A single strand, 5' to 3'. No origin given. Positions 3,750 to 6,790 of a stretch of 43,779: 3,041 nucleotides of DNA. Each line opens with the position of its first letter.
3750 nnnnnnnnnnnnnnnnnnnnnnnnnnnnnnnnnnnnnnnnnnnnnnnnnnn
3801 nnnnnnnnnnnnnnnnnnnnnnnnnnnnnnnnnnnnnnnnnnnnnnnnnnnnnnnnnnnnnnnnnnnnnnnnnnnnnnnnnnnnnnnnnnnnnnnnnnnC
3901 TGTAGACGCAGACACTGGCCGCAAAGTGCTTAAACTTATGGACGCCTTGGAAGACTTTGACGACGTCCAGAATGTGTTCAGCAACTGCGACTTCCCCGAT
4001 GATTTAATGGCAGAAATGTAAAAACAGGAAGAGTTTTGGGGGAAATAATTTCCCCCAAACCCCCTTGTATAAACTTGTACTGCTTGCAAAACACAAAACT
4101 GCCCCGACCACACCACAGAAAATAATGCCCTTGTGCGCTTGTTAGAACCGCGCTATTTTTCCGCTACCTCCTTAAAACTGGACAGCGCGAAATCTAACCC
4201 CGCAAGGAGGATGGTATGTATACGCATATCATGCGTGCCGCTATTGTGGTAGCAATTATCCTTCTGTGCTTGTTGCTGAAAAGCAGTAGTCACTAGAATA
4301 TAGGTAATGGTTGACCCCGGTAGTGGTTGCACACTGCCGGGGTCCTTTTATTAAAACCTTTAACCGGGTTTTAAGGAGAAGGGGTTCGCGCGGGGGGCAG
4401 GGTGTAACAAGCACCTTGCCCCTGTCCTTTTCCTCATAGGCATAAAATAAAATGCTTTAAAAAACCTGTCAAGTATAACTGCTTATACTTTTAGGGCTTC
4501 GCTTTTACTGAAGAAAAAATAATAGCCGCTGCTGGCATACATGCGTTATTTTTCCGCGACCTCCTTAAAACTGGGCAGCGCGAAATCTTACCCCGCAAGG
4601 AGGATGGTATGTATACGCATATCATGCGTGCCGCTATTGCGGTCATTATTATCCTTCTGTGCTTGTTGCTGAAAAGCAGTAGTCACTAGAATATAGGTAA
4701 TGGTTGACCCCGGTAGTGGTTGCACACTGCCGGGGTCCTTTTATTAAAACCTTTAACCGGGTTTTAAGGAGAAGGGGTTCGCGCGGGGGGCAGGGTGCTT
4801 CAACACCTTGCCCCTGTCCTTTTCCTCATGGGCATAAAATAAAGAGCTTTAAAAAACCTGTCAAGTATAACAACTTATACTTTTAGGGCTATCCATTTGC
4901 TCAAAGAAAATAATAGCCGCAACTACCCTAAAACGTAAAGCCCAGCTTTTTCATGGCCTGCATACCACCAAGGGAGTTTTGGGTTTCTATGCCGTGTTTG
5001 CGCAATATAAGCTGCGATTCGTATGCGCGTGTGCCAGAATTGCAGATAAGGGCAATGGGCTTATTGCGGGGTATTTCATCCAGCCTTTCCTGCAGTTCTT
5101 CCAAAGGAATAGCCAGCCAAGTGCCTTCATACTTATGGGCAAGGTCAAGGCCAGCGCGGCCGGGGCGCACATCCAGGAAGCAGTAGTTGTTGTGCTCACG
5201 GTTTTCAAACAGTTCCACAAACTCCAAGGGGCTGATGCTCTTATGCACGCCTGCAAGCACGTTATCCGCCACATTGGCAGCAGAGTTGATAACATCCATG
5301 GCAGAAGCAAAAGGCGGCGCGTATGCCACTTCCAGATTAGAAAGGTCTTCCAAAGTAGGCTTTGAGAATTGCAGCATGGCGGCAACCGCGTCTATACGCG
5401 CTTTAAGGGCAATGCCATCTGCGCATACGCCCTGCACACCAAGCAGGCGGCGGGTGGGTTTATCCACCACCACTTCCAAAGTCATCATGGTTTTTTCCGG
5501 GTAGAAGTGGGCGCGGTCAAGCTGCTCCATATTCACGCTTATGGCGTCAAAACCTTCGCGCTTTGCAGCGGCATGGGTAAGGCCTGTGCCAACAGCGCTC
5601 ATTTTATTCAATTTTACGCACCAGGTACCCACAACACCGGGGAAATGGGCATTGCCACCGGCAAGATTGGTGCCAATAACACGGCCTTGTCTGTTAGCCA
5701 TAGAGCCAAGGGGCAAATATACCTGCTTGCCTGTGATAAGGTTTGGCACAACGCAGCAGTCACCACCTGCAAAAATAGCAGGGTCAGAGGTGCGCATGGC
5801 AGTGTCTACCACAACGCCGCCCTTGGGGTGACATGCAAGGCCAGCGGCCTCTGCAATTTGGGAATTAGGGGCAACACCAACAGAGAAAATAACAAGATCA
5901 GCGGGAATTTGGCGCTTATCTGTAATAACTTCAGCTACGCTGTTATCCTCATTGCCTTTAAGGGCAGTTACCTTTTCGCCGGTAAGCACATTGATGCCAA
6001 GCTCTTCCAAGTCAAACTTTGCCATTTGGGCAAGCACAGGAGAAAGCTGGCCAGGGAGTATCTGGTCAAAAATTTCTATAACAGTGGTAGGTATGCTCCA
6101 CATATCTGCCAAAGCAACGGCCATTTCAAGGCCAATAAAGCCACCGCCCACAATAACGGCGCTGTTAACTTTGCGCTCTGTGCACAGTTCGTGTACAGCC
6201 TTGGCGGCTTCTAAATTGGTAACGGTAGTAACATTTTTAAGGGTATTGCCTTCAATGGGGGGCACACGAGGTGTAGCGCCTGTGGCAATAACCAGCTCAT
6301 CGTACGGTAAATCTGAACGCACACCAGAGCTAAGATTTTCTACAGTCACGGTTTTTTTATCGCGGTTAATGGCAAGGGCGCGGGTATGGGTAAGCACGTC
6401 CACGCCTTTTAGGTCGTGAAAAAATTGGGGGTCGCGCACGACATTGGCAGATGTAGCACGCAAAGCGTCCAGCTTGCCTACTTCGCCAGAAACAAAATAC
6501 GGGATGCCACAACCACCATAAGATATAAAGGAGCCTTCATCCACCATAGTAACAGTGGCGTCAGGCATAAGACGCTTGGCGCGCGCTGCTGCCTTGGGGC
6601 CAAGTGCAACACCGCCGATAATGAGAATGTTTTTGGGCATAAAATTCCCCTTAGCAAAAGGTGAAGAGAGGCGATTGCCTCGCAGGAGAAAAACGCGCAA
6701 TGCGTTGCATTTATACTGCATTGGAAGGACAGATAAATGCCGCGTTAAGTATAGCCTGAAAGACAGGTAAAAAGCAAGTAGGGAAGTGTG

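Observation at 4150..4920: Tandemly duplicated 393-bp module encoding a 26-aa hydrophobic peptide: candidate type I toxin-antitoxin-like locus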

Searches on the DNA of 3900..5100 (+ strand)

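Call 4: search_rna_families(source=window, start=3900, end=5100, threshold=evalue, max_evalue=10, show_alignments=3)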
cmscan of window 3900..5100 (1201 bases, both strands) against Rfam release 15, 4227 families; matches with E-value up to 10: 10.
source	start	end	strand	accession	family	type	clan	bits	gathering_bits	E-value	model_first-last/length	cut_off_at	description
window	4409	4500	-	RF02512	PYLIS_5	Cis-reg;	-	26.3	60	0.086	1-100/100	no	Pyrrolysine insertion sequence transposase 1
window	4017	4079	-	RF00659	mir-365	Gene; miRNA;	-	24.7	62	0.023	1-86/86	no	mir-365 microRNA precursor family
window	4370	4438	+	RF03775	mir-7578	Gene; miRNA;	-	18.3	60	0.86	1-82/82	no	mir-7578 microRNA precursor family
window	4031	4056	-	RF01785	blv_FSE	Cis-reg; frameshift_element;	-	18.3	34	1.5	1-27/27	no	ribosomal frameshift site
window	4502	4528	+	RF01100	PK-BYV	Cis-reg;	-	17.4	50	0.96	1-40/40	no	3'-terminal pseudoknot in BYV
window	4706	4824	-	RF02634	EF3314_EF3315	Gene; sRNA;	-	17.1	100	0.35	1-141/141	no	Enterococcus sRNA EF3314_EF3315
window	4038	4063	+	RF01785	blv_FSE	Cis-reg; frameshift_element;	-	17.1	34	3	1-27/27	no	ribosomal frameshift site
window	3980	4072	-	RF02937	Clostridiales-2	Gene; sRNA;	-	13.3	58.6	7.2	1-82/82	no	Clostridiales-2 RNA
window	4771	4827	-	RF02158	NPPA-AS1_3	Gene; lncRNA;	-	12.4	55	7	46-108/108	no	NPPA antisense RNA 1 conserved region 3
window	4763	4809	-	RF01151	snoU82P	Gene; snRNA; snoRNA; CD-box;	-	11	42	7.2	1-55/55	no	Small nucleolar RNA U82P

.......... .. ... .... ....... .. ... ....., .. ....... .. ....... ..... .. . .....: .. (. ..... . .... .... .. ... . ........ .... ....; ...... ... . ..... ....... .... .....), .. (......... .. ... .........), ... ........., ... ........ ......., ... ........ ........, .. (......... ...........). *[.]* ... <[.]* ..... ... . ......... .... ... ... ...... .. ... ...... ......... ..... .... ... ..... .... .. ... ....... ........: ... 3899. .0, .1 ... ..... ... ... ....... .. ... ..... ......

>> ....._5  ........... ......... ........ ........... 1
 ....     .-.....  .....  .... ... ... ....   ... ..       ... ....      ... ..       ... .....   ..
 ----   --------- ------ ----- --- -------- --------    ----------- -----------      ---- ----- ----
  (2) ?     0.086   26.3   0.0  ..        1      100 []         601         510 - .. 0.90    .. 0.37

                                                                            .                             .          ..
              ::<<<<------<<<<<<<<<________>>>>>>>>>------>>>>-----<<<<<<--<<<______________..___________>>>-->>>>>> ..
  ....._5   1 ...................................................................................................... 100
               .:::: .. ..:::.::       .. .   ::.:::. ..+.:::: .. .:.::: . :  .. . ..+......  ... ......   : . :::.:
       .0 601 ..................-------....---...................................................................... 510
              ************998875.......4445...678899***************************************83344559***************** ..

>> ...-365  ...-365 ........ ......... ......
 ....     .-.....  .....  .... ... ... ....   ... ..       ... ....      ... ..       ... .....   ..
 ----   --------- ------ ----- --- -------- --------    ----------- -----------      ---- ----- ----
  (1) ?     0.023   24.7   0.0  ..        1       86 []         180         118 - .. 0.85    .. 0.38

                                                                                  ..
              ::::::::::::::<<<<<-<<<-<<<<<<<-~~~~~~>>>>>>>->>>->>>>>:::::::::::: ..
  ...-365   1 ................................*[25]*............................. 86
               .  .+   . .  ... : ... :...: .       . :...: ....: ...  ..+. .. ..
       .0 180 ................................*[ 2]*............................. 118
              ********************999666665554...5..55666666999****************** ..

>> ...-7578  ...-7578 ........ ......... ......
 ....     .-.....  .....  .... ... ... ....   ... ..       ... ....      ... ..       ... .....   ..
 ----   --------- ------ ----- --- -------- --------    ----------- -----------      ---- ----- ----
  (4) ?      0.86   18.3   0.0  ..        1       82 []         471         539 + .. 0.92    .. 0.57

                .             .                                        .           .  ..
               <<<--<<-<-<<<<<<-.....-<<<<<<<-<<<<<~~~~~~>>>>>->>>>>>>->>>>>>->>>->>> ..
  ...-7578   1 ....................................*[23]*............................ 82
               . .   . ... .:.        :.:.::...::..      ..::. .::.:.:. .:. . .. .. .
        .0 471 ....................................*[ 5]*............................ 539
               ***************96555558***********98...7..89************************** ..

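Call 46: search_dna_similar(query=window:4150-4542:+, collection=plasmids, mode=distant, max_evalue=0.01, max_rows=10)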
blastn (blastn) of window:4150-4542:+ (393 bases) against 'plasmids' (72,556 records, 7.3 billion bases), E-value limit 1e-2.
No match.

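Call 47: search_dna_similar(query=window:4150-4542:+, collection=phages, mode=distant, max_evalue=0.01, max_rows=10)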
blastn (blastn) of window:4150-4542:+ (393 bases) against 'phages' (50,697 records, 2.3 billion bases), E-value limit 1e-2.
No match.

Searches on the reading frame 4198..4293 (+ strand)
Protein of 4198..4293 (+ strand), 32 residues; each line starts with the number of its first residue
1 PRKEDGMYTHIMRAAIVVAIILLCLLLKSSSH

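Call 41: search_protein_families(library=ncbifam, proteins=[window:4216-4293:+], max_evalue=10)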
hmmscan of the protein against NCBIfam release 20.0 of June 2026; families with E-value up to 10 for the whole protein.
seq(26 aa): 0 families

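Call 42: search_protein_families(library=pfam, proteins=[window:4216-4293:+], max_evalue=10)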
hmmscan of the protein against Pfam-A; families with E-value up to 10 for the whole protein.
seq(26 aa): 1 family
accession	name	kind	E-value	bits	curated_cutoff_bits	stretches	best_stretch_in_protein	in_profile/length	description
PF10717.14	ODV-E18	-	0.1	12.9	28.1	1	9-25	32-48/87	Occlusion-derived virus envelope protein ODV-E18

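Call 68: search_protein_representatives(protein=window:4198-4293:+)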
Query: 32 residues. Proteins with E-value up to 0.001 (for the whole library): 1; up to 1e-10: 0; up to 1e-30: 0. The best 1 are listed.
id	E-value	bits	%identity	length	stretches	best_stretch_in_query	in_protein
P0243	7.3e-04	34.2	-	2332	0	-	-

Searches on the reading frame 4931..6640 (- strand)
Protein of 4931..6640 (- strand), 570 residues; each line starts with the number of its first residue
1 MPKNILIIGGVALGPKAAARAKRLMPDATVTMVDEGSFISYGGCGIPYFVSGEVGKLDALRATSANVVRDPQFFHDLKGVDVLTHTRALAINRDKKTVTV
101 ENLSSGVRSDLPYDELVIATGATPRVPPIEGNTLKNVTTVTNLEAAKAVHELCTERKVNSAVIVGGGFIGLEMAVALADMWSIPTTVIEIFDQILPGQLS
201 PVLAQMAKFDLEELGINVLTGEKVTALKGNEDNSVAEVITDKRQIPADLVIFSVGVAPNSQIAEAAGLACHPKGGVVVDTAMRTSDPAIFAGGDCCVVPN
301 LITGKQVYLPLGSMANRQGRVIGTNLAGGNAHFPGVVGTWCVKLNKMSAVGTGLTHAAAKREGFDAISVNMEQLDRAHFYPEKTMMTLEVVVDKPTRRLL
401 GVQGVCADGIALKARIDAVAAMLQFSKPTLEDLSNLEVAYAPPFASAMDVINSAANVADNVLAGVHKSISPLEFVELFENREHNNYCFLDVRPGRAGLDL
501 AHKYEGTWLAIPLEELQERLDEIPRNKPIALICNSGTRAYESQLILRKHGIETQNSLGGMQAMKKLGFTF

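Call 36: find_homologous_proteins(query=window:4931-6640:-, max_evalue=1e-150)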
Query seq(570 aa) (570 aa): 3266 proteins with E <= 1e-150 among 8000 candidates; the best 120 are listed.
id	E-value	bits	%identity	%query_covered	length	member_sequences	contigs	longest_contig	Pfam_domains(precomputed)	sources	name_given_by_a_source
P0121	0.0e+0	1242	98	100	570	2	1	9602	PF01266.31,PF02852.29,PF07992.21,PF00070.34,PF13738.13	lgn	-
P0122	0.0e+0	1160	91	100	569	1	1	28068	PF01266.31,PF01593.31,PF02852.29,PF07992.21,PF00070.34,PF13738.13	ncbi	-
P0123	1.4e-275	933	72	100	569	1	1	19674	PF01266.31,PF02852.29,PF07992.21,PF00070.34,PF13738.13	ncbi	-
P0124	2.4e-275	932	73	100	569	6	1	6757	PF01266.31,PF02852.29,PF07992.21,PF00070.34,PF13738.13,PF03486.21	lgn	-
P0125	2.5e-272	922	72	100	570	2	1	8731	PF01266.31,PF02852.29,PF07992.21,PF00070.34,PF13738.13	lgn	-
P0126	8.1e-271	917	71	100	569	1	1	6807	PF01266.31,PF02852.29,PF07992.21,PF00070.34,PF00581.26,PF13738.13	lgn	-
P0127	6.4e-269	911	71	100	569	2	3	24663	PF01266.31,PF02852.29,PF07992.21,PF00070.34,PF13738.13,PF03486.21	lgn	-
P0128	1.1e-266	904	71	100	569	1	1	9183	PF01266.31,PF02852.29,PF07992.21,PF00070.34,PF13738.13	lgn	-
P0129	5.4e-265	898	69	100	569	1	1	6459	PF01266.31,PF02852.29,PF07992.21,PF00070.34,PF13738.13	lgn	-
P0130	9.8e-264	894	70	100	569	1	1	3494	PF01266.31,PF01593.31,PF02852.29,PF07992.21,PF00070.34,PF13738.13,PF03486.21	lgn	-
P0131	2.3e-263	893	70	100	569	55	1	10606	PF01266.31,PF02852.29,PF07992.21,PF00070.34,PF00581.26,PF13738.13,PF03486.21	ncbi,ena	-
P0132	2.6e-263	893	70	100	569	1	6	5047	PF01266.31,PF01593.31,PF02852.29,PF07992.21,PF00070.34,PF13738.13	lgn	-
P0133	2.6e-263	893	70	100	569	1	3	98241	PF01266.31,PF01593.31,PF02852.29,PF07992.21,PF00070.34,PF13738.13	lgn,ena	-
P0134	2.7e-263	893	70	100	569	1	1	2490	PF01266.31,PF01593.31,PF02852.29,PF07992.21,PF00070.34,PF13738.13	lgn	-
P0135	2.8e-263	893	70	100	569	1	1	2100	PF01266.31,PF01593.31,PF02852.29,PF07992.21,PF00070.34,PF13738.13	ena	-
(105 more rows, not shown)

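Call 37: find_encoding_contigs(protein=P0121, flank=10000, max_places=5)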
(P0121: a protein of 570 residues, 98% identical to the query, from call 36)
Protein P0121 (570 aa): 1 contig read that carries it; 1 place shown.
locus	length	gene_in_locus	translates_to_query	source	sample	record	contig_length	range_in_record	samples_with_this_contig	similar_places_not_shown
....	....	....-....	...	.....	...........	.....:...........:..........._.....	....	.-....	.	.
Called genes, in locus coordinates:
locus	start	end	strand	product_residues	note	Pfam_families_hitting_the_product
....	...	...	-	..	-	-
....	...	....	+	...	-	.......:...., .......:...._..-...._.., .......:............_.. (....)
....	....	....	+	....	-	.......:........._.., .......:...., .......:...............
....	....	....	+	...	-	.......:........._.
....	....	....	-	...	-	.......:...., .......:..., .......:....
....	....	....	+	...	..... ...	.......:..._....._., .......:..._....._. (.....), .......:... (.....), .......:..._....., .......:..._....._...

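Call 38: find_encoding_contigs(protein=P0123, flank=4000, max_places=3)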
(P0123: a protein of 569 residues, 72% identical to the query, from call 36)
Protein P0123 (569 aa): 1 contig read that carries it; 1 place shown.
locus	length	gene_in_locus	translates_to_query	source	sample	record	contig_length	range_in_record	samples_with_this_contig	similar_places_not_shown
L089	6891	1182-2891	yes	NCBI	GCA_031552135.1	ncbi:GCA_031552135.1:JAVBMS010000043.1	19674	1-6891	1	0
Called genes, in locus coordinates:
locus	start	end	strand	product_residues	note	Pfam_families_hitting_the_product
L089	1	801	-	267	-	?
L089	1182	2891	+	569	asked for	PF07992:Pyr_redox_2, PF01266:DAO (faint), PF13738:Pyr_redox_3 (weak), PF00070:Pyr_redox, PF02852:Pyr_redox_dim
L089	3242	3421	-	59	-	-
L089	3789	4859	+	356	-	PF01321:Creatinase_N, PF00557:Peptidase_M24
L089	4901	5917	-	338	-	PF02729:OTCace_N, PF00185:OTCace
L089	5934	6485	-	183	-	PF00583:Acetyltransf_1, PF13508:Acetyltransf_7, PF13673:Acetyltransf_10 (faint)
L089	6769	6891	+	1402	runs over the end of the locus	PF00989:PAS, PF08448:PAS_4, PF13188:PAS_8 (faint), PF13426:PAS_9, PF00512:HisKA, PF02518:HATPase_c, PF00072:Response_reg, PF01627:Hpt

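Call 54: list_cluster_members(proteins=[P0121, P0001, P0002, P0122])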
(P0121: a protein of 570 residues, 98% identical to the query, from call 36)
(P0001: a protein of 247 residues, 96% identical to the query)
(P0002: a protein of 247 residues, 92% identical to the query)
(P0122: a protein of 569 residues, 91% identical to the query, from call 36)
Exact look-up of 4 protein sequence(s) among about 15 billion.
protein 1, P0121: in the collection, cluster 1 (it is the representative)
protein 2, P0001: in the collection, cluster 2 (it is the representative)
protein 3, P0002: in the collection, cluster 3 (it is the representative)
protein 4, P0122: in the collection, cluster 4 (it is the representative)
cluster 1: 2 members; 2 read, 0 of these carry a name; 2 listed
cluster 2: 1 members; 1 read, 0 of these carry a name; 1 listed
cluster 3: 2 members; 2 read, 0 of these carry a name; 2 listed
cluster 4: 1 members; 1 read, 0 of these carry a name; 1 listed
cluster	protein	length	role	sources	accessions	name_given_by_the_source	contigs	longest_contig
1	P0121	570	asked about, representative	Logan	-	-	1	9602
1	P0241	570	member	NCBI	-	-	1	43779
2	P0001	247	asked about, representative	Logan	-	-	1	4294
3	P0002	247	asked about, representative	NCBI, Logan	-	-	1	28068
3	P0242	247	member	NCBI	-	-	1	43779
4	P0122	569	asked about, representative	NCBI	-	-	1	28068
